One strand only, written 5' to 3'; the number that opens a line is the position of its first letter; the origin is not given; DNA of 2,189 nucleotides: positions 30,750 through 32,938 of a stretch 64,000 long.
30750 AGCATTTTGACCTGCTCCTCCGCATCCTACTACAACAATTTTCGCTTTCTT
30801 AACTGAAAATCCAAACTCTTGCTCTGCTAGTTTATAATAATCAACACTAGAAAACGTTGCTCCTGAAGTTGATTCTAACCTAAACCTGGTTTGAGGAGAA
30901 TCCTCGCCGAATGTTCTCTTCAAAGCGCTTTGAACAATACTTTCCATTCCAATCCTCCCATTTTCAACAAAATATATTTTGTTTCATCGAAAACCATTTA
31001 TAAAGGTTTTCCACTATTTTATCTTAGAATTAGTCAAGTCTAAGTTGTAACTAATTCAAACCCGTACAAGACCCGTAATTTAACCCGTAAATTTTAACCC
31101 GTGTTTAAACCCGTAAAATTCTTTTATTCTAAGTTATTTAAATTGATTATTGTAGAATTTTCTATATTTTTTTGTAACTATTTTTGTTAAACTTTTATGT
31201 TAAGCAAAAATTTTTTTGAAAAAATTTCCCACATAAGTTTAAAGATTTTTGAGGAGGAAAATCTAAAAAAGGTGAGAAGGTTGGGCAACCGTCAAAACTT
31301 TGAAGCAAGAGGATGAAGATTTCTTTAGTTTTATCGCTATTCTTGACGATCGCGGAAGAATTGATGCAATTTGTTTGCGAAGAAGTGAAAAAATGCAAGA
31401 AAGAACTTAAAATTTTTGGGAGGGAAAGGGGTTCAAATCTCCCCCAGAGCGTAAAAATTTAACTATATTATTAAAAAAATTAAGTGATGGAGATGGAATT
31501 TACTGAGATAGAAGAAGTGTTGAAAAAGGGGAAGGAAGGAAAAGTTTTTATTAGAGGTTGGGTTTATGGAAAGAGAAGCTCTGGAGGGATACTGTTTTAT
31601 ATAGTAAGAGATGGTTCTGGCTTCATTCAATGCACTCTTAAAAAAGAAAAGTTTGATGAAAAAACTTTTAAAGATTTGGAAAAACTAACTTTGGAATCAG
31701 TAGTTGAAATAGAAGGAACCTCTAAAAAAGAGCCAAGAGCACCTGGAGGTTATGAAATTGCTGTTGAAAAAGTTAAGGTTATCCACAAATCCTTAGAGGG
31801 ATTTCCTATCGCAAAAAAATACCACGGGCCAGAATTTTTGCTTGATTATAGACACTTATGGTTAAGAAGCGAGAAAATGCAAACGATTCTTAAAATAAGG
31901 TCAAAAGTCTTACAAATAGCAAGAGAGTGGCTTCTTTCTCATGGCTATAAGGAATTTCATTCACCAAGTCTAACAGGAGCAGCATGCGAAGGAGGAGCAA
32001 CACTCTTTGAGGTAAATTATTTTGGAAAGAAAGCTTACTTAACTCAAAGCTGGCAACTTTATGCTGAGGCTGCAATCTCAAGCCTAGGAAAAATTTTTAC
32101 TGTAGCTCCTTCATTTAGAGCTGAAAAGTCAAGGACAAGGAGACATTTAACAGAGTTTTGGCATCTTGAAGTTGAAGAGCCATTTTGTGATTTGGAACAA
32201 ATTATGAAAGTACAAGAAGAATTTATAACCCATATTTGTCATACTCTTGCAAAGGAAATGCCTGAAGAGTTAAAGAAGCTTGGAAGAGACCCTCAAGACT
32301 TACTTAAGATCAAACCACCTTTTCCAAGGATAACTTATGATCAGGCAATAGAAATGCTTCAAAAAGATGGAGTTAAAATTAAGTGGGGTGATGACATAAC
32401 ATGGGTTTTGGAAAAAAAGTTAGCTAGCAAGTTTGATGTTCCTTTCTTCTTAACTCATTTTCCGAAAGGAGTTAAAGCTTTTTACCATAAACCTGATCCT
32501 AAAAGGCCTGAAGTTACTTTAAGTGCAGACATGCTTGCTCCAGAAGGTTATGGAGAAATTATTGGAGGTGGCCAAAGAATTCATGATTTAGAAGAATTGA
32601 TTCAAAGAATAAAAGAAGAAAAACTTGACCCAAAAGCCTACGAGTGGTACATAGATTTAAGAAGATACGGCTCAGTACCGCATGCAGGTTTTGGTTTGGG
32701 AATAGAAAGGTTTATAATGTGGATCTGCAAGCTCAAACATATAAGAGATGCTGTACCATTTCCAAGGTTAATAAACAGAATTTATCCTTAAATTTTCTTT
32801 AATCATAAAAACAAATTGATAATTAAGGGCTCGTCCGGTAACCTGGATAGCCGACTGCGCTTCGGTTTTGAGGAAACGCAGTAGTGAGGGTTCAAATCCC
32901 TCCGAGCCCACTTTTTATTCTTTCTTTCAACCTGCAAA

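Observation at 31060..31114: Five helically phased ACCCGT motifs in the 530-bp intergenic region upstream of ftsZ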

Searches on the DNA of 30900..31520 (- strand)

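Call 8: search_rna_families(source=window, start=30900, end=31520, threshold=evalue, max_evalue=10, show_alignments=3)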
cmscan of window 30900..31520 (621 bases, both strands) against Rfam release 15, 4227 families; matches with E-value up to 10: 5.
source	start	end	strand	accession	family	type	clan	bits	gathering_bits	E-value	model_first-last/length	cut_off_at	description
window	31388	31473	+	RF01842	mycoplasma_FSE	Cis-reg; frameshift_element;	-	23.9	88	2.8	1-87/87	no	mycoplasma ribosomal frameshift element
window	31193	31318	+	RF01643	ceN56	Gene; sRNA;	-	21.2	60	0.079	1-125/125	no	Caenorhabditis sRNA ceN56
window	31185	31267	+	RF02526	SSRC34_1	Gene; sRNA;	-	18.1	64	7.9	1-128/128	no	Streptococcus sRNA SSRC34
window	30954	31041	-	RF02114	FAM13A-AS1_1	Gene; lncRNA;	-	15.4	70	4.3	1-118/118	no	FAM13A antisense RNA 1 conserved region 1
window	31211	31302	+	RF02995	IMES-5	Gene; sRNA;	-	12.8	96.1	9.5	1-150/150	no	IMES-5 RNA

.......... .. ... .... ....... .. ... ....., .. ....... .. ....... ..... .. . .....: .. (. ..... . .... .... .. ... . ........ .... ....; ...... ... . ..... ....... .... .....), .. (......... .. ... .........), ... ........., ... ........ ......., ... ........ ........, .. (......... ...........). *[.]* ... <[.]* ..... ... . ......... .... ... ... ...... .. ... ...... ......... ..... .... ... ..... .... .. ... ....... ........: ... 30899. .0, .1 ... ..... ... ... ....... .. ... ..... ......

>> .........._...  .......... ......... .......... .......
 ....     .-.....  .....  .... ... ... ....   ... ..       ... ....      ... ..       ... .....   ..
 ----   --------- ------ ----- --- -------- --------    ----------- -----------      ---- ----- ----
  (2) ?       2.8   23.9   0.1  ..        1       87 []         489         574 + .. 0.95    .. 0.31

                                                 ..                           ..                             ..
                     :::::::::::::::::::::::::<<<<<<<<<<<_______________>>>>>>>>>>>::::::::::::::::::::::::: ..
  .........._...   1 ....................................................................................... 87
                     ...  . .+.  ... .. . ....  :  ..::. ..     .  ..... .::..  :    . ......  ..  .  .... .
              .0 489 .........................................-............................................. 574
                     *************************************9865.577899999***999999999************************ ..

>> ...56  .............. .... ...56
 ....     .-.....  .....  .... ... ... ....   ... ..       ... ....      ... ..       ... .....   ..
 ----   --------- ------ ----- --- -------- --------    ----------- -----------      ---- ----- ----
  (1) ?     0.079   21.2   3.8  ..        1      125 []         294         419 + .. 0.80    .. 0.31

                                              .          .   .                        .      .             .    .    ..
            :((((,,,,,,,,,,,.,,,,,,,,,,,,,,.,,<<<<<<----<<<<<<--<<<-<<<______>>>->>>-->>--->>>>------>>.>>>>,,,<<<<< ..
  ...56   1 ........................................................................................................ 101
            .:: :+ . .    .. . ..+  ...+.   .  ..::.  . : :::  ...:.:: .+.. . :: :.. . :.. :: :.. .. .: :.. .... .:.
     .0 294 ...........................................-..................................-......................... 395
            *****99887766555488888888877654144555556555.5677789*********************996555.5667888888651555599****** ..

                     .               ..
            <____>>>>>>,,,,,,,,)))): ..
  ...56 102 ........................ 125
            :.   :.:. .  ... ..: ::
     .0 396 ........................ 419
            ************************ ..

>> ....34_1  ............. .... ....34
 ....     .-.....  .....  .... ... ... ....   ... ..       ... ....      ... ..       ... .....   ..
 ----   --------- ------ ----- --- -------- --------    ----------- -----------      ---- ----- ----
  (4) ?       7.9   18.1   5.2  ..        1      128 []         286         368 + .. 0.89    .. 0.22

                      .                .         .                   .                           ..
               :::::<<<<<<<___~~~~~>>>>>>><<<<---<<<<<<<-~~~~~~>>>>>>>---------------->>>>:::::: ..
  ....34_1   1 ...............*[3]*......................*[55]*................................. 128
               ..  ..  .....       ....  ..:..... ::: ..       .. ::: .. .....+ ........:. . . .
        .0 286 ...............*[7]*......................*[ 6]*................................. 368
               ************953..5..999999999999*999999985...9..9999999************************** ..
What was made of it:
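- On Rfam RNA families: Only chance-level hits were found in 30900-31520, the best at E = 0.079 and far below gathering score (call 8).
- There is no Rfam match (call 8).
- Tried and rejected: The intergenic region gave only chance hits (call 8).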

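Call 66: build_rna_model(alignment_id=A3, structure=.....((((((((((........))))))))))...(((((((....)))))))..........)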
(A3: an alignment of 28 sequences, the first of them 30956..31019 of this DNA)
Model R1 built from alignment A3 (28 sequences, 64 columns); structure: as given.
model positions 64; base pairs 17; branch points 1; effective number of sequences 3.35; information 0.876 bits per position. Calibrated on 0.2 Mb of random sequence (short: E-values are rough).
structure used (alignment columns):
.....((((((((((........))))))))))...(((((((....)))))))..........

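Call 67: search_with_rna_model(model_id=R1, sources=[window, L001, L004, L006, L007, L008, L009, L010, L011, L012, L013, L014, L016, L017, L020, L021, L023, L024, L025, L026, L027, L030, L032, L033, L035, L036, L038, L039, L040], make_alignment=true, max_evalue=0.001)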
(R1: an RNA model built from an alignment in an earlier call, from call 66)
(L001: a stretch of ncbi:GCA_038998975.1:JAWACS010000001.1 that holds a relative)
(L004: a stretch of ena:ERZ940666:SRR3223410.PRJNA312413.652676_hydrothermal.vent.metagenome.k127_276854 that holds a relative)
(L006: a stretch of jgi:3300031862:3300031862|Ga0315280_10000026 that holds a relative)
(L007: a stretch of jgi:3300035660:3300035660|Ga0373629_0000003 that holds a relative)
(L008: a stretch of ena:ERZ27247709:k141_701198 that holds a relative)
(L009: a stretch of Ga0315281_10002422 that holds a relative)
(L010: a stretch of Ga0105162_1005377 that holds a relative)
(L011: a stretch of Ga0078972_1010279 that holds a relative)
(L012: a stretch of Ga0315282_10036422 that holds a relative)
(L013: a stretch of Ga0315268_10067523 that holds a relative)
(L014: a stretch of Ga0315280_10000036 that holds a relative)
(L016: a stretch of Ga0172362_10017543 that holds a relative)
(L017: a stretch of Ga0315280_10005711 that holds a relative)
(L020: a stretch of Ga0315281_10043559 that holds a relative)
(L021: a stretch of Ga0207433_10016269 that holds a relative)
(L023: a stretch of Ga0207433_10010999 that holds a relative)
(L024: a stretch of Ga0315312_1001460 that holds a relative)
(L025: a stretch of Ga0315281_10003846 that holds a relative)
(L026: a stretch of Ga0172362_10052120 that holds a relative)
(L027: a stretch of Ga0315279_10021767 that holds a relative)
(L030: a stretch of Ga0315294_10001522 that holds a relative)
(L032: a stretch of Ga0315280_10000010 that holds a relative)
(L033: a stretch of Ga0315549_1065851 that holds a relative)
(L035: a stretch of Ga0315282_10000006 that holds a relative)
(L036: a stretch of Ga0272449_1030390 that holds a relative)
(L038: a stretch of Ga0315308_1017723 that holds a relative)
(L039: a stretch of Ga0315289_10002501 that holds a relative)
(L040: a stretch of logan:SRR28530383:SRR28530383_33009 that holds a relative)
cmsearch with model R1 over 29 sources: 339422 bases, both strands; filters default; matches with E-value up to 0.001: 29.
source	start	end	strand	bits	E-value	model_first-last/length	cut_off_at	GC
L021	3762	3825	+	91.1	2.1e-15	1-64/64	no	0.28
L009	11257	11320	+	90.9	2.3e-15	1-64/64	no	0.27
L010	3874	3937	+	89.9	3.7e-15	1-64/64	no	0.28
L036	1231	1294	-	88.7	6.3e-15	1-64/64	no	0.27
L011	11472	11535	-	88.7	6.3e-15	1-64/64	no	0.3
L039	6281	6344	+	88.1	8.2e-15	1-64/64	no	0.25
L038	3116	3179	+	88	8.9e-15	1-64/64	no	0.27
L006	9928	9991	+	87.2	1.3e-14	1-64/64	no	0.27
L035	6071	6134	-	86.7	1.6e-14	1-64/64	no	0.28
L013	863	926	-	84.5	4.6e-14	1-64/64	no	0.25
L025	4713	4776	+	84.2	5.1e-14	1-64/64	no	0.3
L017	14294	14357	+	83.6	6.9e-14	1-64/64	no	0.23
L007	9929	9992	+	81.3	2e-13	1-64/64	no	0.25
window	30956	31019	-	80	3.5e-13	1-64/64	no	0.25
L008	9928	9991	+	79.7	4.2e-13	1-64/64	no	0.25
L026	590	653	-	78.7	6.7e-13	1-64/64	no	0.28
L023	1477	1540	+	78.5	7.3e-13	1-64/64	no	0.25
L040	280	343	+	78.5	7.3e-13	1-64/64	no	0.25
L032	11275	11338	-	78.3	7.8e-13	1-64/64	no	0.27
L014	550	613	+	77.4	1.2e-12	1-64/64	no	0.27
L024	3944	4007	+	75.9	2.4e-12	1-64/64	no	0.25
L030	11651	11714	-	75.1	3.5e-12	1-64/64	no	0.28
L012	3589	3652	-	74.1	5.6e-12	1-64/64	no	0.3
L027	4336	4399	-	73.8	6.4e-12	1-64/64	no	0.3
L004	5930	5991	+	72.4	1.2e-11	1-64/64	no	0.26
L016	605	668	+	71.9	1.6e-11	1-64/64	no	0.27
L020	4832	4895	-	70.2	3.5e-11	1-64/64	no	0.27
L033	1344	1404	-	65.7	2.7e-10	1-64/64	no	0.28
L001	5928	5991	+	60.8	2.7e-09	1-64/64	no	0.3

Alignment A4: 29 matches aligned to the model, 64 columns, each read 5' to 3' on its own strand. Consensus structure (alignment columns), stored with it:
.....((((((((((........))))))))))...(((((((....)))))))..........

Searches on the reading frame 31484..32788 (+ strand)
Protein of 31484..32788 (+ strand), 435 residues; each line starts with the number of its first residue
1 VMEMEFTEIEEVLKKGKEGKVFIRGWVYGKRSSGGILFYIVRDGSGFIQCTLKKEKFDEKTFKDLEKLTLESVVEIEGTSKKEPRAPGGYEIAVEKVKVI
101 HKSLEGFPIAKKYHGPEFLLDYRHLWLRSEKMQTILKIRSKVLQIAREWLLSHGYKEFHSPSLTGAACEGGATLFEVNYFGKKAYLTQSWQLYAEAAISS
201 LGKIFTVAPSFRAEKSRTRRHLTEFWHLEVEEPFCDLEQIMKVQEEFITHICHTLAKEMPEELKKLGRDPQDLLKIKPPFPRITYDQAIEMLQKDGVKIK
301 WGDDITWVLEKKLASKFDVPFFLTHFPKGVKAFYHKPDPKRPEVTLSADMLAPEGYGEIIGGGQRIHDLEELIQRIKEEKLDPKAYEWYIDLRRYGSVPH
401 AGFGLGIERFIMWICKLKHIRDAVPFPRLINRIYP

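Call 39: search_protein_families(library=pfam, proteins=[window:31484-32788:+], max_evalue=0.01)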
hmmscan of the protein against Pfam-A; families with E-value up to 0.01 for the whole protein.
window:31484-32788:+ (435 aa): 2 families
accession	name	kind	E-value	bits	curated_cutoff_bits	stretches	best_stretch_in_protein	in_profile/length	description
PF00152.25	tRNA-synt_2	-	1.5e-81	274.3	25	1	117-428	3-306/308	tRNA synthetases class II (D, K and N)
PF01336.31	tRNA_anti-codon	-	5.1e-17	62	27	1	21-100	1-75/75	OB-fold nucleic acid binding domain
